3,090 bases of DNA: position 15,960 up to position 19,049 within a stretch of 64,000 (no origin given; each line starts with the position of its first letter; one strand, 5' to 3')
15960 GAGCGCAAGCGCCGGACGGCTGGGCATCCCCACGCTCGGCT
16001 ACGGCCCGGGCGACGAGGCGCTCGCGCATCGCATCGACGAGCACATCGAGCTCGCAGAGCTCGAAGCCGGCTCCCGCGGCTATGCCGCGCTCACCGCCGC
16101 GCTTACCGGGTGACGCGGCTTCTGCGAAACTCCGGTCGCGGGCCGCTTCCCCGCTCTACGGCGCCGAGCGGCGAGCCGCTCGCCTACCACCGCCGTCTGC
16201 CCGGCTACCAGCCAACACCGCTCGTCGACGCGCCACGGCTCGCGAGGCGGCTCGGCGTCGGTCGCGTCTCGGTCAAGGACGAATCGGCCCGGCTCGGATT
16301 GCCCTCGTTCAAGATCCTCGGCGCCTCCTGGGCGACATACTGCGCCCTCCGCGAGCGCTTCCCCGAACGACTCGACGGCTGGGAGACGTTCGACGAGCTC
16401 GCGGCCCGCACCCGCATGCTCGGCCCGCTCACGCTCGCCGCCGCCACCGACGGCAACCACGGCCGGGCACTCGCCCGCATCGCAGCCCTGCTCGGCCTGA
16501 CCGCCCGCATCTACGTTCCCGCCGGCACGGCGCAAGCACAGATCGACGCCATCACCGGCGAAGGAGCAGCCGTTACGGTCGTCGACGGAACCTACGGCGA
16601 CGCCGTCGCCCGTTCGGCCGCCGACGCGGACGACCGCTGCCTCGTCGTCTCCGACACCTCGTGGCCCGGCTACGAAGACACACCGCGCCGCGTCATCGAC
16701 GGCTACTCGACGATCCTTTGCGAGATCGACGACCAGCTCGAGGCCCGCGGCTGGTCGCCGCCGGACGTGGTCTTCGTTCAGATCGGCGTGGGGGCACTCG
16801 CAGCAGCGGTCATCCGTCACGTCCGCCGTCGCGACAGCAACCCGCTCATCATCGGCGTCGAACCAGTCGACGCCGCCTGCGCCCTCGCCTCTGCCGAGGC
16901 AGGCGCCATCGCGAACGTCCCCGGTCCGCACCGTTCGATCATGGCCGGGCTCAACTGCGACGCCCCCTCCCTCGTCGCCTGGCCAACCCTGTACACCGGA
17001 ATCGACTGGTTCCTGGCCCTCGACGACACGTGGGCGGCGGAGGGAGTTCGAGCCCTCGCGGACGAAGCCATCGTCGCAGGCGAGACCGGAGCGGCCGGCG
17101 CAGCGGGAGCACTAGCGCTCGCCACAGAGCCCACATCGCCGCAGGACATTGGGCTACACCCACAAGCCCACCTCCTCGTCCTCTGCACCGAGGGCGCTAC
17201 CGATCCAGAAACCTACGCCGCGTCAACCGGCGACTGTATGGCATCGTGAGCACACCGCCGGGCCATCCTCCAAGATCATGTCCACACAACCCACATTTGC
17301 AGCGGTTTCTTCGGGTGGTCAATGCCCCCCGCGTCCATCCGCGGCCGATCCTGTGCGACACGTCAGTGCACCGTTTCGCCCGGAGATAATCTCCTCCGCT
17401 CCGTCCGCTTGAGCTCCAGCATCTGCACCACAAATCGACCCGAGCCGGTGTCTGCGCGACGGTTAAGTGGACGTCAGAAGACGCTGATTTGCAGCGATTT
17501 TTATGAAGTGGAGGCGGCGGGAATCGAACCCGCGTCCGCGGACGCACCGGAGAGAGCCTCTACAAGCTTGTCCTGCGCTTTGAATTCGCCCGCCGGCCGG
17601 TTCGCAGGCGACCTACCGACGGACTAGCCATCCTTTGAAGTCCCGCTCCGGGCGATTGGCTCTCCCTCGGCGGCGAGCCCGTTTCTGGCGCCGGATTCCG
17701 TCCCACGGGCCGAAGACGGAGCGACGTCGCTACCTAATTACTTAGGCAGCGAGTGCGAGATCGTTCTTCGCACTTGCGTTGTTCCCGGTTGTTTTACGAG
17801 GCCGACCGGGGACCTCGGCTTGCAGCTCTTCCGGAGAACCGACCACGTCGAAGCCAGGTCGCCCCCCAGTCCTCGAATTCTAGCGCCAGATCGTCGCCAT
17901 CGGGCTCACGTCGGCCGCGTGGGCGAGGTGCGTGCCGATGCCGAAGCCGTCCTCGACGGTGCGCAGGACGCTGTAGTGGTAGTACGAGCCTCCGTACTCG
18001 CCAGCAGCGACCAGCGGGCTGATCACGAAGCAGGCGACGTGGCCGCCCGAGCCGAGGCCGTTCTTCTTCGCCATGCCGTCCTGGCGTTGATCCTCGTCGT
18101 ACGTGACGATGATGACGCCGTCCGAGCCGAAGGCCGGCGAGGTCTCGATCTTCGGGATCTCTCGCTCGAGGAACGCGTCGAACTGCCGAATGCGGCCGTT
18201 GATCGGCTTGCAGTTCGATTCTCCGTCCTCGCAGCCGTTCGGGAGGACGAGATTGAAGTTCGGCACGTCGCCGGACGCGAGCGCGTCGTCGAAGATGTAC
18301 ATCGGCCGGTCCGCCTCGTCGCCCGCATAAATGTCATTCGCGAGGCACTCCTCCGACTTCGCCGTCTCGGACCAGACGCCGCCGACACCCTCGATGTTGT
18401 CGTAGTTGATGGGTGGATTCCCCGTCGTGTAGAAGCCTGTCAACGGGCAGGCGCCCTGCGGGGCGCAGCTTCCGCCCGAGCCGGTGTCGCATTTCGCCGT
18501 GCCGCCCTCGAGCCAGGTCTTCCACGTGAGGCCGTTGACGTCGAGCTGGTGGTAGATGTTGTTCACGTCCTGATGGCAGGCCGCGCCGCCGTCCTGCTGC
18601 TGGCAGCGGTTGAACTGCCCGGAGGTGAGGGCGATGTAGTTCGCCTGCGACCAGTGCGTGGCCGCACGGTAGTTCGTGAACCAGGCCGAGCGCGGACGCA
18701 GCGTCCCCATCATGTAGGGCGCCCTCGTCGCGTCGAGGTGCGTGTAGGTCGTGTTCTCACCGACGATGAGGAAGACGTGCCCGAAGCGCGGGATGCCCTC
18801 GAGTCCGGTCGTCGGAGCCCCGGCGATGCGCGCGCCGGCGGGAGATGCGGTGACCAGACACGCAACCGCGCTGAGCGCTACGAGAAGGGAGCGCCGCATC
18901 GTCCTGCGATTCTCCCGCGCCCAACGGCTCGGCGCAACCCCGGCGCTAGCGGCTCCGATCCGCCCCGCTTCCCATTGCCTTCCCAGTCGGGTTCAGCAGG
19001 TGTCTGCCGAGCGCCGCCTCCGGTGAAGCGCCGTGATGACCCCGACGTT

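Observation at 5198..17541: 12.3-kb segment bracketed by exact 34-nt direct repeats of the tmRNA 3' end: an integrase-less ssrA-targeted island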

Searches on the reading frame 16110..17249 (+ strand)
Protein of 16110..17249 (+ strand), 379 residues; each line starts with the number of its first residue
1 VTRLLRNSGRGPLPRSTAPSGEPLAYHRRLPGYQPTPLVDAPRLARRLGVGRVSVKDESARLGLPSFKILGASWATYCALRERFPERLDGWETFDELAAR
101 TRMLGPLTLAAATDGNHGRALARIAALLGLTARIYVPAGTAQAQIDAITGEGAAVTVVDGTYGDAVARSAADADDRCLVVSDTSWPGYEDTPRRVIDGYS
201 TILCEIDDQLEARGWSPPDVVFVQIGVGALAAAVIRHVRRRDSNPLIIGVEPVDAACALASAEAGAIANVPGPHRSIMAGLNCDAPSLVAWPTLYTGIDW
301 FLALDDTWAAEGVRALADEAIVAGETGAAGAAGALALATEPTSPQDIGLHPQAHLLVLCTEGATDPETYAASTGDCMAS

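Call 7: search_protein_families(library=pfam, proteins=[window:16110-17249:+])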
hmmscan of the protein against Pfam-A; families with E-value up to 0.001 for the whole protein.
window:16110-17249:+ (379 aa): 1 family
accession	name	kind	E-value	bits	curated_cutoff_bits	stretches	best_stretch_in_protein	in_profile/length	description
PF00291.31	PALP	-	3e-55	188.1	35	1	31-341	3-283/295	Pyridoxal-phosphate dependent enzyme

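Call 23: find_encoding_contigs(protein=window:16110-17249:+, flank=10000, max_places=10)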
Protein window:16110-17249:+ (379 aa): 1 contig read that carries it; 1 place shown.
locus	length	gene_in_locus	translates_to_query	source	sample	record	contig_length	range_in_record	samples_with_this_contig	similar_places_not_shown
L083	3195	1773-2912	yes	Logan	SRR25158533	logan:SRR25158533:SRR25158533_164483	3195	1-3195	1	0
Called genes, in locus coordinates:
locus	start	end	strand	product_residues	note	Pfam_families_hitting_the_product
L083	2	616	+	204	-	?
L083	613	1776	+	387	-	PF01546:Peptidase_M20, PF07687:M20_dimer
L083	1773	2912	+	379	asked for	PF00291:PALP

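Call 34: find_homologous_proteins(query=window:16110-17249:+, max_evalue=1e-80)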
Query window:16110-17249:+ (379 aa): 5704 proteins with E <= 1e-80 among 8000 candidates; the best 120 are listed.
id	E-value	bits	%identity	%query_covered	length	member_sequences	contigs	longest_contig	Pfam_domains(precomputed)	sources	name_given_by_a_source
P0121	4.9e-247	837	100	100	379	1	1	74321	PF00291.32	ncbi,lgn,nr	ncbi:MAG TPA: diaminopropionate ammonia-lyase [Gaiellaceae bacterium]|nr:diaminopropionate ammonia-l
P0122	2.4e-143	496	65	99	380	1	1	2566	PF00291.32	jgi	jgi:diaminopropionate ammonia-lyase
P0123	4.6e-135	469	62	98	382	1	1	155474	PF00291.32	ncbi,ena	-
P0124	1.5e-134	467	62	98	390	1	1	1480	PF00291.32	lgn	-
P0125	9.2e-134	465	64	93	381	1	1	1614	PF00291.32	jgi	jgi:diaminopropionate ammonia-lyase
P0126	1.0e-133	464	62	97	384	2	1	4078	PF00291.32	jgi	jgi:diaminopropionate ammonia-lyase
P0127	1.4e-133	464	60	96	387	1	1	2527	PF00291.32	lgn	-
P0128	1.7e-133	464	62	94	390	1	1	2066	PF00291.32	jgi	jgi:diaminopropionate ammonia-lyase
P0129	2.1e-133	463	61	94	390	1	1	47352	PF00291.32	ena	-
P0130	4.4e-133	462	61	94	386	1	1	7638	PF00291.32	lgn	-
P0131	7.5e-133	462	62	93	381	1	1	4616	PF00291.32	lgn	-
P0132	8.7e-133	461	62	94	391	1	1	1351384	PF00291.32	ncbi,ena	-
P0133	1.7e-132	461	61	94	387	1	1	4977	PF00291.32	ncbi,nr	ncbi:MAG TPA: diaminopropionate ammonia-lyase [Thermomicrobiales bacterium]|nr:diaminopropionate amm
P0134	1.8e-132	460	62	98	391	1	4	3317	PF00291.32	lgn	-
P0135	4.1e-132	459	63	95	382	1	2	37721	PF00291.32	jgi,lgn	jgi:diaminopropionate ammonia-lyase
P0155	6.7e-131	455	66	93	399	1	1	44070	PF00291.32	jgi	jgi:diaminopropionate ammonia-lyase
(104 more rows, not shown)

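Call 35: find_encoding_contigs(protein=P0155, flank=10000, max_places=2)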
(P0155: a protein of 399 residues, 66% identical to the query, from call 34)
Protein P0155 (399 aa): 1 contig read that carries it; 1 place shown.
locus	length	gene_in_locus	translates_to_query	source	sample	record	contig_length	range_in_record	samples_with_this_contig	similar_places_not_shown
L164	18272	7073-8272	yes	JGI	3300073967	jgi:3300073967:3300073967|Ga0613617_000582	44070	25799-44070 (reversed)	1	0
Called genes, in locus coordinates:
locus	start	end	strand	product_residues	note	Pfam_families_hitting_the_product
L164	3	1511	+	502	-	?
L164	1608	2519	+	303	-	PF12911:OppC_N, PF00528:BPD_transp_1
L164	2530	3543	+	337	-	PF19300:BPD_transp_1_N, PF00528:BPD_transp_1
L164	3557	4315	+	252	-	PF00106:adh_short, PF08659:KR, PF13561:adh_short_C2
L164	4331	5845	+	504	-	PF22039:HUTI_composite_bact (weak), PF01979:Amidohydro_1, PF07969:Amidohydro_3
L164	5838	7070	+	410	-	PF00067:p450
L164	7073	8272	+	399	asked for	PF00291:PALP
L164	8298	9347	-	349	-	PF01078:Mg_chelatase, PF20030:bpMoxR (faint), PF07728:AAA_5, PF17863:AAA_lid_2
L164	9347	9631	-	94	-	PF04456:DUF503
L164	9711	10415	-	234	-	PF02190:LON_substr_bdg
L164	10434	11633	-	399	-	PF01960:ArgJ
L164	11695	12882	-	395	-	PF17785:PUA_3, PF10672:Methyltrans_SAM, PF02475:TRM5-TYW2_MTfase, PF05175:MTS (weak), PF03602:Cons_hypoth95, PF09445:Methyltransf_15 (weak), PF13649:Methyltransf_25 (weak)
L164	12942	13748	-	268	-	PF03781:FGE-sulfatase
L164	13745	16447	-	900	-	PF01381:HTH_3, PF13560:HTH_31, PF13191:AAA_16, PF13401:AAA_22 (weak)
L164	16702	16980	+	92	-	PF14026:SCO4226-like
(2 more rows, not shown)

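Call 36: find_encoding_contigs(protein=P0123, flank=10000, max_places=2)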
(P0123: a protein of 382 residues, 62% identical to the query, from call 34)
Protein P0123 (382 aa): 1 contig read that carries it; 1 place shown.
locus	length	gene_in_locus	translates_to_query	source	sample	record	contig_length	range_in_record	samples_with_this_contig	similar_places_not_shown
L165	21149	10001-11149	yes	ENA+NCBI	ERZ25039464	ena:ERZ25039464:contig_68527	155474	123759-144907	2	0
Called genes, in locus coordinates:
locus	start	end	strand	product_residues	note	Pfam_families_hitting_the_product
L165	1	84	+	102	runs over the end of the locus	-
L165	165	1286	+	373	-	PF13439:Glyco_transf_4, PF13579:Glyco_trans_4_4 (weak), PF00534:Glycos_transf_1, PF13692:Glyco_trans_1_4, PF13524:Glyco_trans_1_2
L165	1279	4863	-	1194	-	PF00912:Transgly, PF00905:Transpeptidase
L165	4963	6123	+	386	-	PF02636:Methyltransf_28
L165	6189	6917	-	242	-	PF18139:LSDAT_euk (weak), PF18171:LSDAT_prok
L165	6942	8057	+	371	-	PF01734:Patatin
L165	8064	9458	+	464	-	PF13281:MAP3K_TRAF_bd (faint), PF20308:TPR-S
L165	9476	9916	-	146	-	PF18181:SLATT_1, PF14015:DUF4231, PF18184:SLATT_3 (weak)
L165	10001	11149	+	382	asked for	PF00291:PALP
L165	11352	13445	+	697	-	PF05231:MASE1, PF00989:PAS (weak), PF08448:PAS_4 (weak), PF13426:PAS_9 (weak), PF08447:PAS_3, PF00512:HisKA (weak), PF02518:HATPase_c, PF14501:HATPase_c_5 (weak)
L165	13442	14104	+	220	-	PF00072:Response_reg, PF00196:GerE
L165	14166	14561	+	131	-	PF00072:Response_reg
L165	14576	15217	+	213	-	PF14215:bHLH-MYC_N, PF22922:GAF_NLP, PF13185:GAF_2, PF01590:GAF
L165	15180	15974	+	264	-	PF08448:PAS_4, PF13426:PAS_9, PF01590:GAF, PF13185:GAF_2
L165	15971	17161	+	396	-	PF00989:PAS (faint), PF08447:PAS_3, PF08448:PAS_4 (weak), PF00512:HisKA, PF02518:HATPase_c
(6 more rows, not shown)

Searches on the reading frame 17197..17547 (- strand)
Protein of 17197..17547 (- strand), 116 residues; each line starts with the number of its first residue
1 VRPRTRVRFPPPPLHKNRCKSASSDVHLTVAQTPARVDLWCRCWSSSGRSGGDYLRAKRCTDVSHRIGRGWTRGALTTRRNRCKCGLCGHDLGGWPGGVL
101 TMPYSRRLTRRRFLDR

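Call 41: search_protein_families(library=pfam, proteins=[window:17197-17547:-], max_evalue=1)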
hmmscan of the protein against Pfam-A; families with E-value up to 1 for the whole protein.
window:17197-17547:- (116 aa): 1 family
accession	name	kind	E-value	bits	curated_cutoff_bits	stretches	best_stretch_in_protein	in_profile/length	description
PF14218.11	COP23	-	0.0012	19.1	27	1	19-76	4-61/138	Circadian oscillating protein COP23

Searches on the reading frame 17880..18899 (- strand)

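Call 8: search_protein_families(library=pfam, proteins=[window:17880-18899:-])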
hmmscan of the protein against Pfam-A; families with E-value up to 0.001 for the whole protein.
window:17880-18899:- (339 aa): 1 family
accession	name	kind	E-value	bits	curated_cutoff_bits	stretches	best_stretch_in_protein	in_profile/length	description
PF04185.19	Phosphoesterase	-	6.3e-17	62.2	23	1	77-321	124-355/356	Phosphoesterase family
